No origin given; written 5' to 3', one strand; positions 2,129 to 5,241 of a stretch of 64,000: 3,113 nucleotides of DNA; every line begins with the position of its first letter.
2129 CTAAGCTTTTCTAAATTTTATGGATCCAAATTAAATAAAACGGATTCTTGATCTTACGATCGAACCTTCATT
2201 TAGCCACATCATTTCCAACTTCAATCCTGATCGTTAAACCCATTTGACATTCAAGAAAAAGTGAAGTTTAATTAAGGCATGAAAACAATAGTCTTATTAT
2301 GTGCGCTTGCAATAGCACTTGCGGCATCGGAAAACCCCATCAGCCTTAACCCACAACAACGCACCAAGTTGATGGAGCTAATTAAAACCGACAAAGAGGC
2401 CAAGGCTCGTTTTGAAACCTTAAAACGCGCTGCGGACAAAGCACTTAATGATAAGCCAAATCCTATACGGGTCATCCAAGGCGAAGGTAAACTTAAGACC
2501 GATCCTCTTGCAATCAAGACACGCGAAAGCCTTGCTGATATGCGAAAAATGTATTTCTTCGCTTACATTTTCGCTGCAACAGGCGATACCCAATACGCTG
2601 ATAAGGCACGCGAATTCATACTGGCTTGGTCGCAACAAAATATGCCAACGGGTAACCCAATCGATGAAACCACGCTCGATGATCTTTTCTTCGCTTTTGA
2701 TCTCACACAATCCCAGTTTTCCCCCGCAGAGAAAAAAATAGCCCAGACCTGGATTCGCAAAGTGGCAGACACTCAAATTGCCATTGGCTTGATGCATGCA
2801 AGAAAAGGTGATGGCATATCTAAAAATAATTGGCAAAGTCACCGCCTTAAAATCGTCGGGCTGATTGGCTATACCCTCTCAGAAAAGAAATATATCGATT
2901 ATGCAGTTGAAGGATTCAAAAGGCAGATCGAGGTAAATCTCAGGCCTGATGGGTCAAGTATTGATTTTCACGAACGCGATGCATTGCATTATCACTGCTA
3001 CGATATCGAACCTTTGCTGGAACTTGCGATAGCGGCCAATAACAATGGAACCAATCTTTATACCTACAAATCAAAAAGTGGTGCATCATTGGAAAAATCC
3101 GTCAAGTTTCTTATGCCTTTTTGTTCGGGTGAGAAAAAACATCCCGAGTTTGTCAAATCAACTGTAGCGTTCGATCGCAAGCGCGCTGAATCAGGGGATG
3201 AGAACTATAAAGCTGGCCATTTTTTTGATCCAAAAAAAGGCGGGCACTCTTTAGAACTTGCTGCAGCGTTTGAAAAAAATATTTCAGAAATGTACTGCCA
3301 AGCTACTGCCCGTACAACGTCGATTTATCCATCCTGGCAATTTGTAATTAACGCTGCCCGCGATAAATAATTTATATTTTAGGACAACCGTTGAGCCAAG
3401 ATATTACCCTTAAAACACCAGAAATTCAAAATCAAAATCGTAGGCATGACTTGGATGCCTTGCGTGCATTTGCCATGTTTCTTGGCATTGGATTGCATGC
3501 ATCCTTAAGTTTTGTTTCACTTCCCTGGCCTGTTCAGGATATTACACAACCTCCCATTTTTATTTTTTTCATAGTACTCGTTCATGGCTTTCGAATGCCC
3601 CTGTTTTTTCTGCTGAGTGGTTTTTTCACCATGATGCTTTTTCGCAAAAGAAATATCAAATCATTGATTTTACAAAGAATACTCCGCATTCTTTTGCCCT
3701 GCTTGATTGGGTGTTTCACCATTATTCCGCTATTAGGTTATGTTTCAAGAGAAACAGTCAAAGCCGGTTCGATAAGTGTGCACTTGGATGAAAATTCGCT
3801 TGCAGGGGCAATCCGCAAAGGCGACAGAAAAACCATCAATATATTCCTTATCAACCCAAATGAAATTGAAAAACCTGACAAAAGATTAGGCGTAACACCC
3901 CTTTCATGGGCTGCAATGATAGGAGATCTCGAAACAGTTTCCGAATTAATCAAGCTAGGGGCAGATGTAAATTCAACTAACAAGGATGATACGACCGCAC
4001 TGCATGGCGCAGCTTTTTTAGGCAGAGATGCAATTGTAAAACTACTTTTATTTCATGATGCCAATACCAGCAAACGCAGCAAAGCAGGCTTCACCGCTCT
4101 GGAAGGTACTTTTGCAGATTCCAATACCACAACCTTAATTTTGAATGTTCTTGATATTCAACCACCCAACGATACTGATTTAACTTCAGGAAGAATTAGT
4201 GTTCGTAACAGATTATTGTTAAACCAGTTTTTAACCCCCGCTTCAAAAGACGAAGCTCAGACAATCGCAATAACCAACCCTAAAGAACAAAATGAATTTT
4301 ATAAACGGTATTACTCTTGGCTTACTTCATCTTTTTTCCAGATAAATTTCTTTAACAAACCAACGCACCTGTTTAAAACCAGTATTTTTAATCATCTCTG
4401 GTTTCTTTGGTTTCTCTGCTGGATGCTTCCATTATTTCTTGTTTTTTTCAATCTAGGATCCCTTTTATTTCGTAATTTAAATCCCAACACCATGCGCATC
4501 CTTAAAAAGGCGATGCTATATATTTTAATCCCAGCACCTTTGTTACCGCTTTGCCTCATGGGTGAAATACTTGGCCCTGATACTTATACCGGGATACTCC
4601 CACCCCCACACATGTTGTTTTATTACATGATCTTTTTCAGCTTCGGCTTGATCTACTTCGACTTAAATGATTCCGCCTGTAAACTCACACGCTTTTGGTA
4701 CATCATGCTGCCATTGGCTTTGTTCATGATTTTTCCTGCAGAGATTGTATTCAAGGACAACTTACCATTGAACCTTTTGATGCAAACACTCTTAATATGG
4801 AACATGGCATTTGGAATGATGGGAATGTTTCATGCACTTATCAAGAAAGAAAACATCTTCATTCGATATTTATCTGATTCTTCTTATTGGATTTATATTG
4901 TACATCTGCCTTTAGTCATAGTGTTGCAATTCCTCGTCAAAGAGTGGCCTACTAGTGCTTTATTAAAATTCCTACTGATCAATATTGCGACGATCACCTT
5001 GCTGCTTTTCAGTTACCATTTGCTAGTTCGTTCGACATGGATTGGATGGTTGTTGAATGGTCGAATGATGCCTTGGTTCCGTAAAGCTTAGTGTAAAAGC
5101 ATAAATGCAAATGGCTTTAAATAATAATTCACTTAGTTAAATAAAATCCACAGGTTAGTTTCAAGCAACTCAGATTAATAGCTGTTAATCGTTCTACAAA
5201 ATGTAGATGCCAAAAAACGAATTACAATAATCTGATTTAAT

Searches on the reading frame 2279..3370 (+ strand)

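Call 79: search_protein_families(library=pfam, proteins=[window:2279-3370:+], max_evalue=0.00001)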
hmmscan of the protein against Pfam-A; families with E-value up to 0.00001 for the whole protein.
window:2279-3370:+ (363 aa): 1 family
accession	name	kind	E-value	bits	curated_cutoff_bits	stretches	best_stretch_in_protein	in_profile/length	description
PF05426.18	Alginate_lyase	-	5e-35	121.7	22.2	1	51-287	22-274/275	Alginate lyase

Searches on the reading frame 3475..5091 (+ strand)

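Call 79: search_protein_families(library=pfam, proteins=[window:3475-5091:+], max_evalue=0.00001)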
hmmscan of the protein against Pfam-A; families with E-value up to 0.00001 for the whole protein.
window:3475-5091:+ (538 aa): 5 families
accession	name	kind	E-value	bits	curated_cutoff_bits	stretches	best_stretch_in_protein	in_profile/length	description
PF01757.29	Acyl_transf_3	-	2e-22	80.1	31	2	1-102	12-109/326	Acyltransferase domain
PF12796.13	Ank_2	-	1.2e-13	51.8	27.3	1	111-199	3-87/90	Ankyrin repeats (3 copies)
PF00023.36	Ank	-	3.9e-12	46.1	21.1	1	139-170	2-33/33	Ankyrin repeat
PF13606.12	Ank_3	-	5.7e-07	29.7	22.3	0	139-166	2-29/30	Ankyrin repeat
PF13637.12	Ank_4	-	1e-06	29.3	22.7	1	143-192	1-50/50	Ankyrin repeats (many copies)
